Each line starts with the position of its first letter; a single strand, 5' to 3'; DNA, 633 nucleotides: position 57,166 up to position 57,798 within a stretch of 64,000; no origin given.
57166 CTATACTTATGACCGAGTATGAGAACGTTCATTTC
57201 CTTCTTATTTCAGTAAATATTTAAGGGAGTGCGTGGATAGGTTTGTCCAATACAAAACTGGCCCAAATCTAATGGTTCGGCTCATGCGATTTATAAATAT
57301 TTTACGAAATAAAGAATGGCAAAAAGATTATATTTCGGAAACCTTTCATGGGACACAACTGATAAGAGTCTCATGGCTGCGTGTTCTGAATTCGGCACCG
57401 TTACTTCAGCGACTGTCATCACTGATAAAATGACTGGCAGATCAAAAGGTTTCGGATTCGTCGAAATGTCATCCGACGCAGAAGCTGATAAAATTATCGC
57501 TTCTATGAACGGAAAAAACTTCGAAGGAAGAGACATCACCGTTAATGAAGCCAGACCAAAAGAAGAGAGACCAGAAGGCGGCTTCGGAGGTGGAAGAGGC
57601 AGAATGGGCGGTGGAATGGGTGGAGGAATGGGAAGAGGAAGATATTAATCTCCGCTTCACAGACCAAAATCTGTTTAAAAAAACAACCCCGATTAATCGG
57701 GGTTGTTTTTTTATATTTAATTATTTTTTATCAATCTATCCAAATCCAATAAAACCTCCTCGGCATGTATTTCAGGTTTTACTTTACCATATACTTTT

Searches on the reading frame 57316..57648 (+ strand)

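Call 66: search_protein_families(library=pfam, proteins=[window:57316-57648:+], max_evalue=0.01)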
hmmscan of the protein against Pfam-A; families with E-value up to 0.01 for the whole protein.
window:57316-57648:+ (110 aa): 1 family
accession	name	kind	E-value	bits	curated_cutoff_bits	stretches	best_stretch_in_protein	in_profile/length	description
PF00076.28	RRM_1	-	7.5e-20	71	20.7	1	5-74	1-69/70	RNA recognition motif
